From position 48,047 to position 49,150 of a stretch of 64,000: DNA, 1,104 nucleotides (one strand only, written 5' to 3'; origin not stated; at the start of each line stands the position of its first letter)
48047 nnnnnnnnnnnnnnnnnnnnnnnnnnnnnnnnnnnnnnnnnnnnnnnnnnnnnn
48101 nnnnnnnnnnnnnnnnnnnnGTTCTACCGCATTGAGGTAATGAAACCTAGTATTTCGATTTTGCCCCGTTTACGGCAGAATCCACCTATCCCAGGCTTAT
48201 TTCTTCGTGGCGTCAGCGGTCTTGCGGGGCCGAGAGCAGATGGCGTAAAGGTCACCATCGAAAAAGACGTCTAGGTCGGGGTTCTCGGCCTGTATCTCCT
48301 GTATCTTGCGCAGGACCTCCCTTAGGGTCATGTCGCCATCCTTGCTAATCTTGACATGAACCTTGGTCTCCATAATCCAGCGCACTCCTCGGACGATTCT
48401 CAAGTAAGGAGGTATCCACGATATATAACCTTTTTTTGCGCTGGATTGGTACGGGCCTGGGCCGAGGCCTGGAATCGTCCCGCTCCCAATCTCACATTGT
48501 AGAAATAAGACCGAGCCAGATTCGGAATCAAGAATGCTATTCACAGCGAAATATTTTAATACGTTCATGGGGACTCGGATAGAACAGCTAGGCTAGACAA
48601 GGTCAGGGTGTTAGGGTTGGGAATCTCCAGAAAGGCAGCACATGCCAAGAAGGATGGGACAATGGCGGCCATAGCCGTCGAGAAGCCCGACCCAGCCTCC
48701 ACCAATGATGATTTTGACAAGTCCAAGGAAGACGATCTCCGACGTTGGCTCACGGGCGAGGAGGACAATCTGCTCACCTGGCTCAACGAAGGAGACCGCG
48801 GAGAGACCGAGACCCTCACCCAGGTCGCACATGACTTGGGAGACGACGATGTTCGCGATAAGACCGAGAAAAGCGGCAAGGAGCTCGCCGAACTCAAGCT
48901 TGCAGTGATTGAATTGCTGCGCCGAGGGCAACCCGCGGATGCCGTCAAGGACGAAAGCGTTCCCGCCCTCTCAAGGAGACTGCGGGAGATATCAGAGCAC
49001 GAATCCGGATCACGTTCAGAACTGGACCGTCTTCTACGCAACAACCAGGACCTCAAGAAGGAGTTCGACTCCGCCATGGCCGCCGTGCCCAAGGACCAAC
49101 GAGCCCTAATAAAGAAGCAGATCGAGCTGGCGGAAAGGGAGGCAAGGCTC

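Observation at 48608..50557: About 400-aa coiled coil fused to a KaiC/RecA-fold domain with degenerate Walker A and B motifs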

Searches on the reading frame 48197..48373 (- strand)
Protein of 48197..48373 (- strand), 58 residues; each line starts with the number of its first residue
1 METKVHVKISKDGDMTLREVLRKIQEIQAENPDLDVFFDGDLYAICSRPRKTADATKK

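Call 40: search_protein_families(library=pfam, proteins=[window:48197-48373:-], max_evalue=0.01)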
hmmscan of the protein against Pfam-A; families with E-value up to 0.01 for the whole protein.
window:48197-48373:- (58 aa): 0 families

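Call 71: search_protein_families(library=padloc, proteins=[window:48197-48373:-], max_evalue=0.01)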
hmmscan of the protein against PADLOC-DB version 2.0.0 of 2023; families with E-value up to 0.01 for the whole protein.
window:48197-48373:- (58 aa): 0 families

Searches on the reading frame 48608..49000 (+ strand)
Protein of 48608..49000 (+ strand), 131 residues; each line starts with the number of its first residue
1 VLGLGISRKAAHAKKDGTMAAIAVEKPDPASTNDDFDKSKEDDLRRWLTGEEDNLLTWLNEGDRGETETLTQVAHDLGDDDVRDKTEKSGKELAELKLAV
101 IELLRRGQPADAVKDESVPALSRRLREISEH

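Call 75: search_protein_families(library=pfam, proteins=[window:48608-49000:+], max_evalue=0.1)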
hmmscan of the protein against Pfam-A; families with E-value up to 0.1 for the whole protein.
window:48608-49000:+ (131 aa): 2 families
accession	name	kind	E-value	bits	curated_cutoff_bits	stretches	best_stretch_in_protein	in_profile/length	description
PF22654.1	DUF7008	-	0.0071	15.9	42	1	33-104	108-181/368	Domain of unknown function (DUF7008)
PF14203.11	TTRAP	-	0.033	14.8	27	1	48-88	1-42/62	Putative transposon-transfer assisting protein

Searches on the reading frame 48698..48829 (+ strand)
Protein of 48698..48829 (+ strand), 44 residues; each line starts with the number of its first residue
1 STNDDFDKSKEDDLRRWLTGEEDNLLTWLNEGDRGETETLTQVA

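Call 66: find_homologous_proteins(query=A6, max_evalue=10)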
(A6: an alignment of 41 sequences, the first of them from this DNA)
Query A6 (41 sequences) (44 aa, profile of the alignment): 1 proteins with E <= 10 among 68 candidates.
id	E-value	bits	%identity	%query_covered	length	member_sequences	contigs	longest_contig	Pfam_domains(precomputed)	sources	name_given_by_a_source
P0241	6.8e-9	53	76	93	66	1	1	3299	-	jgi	jgi:hypothetical protein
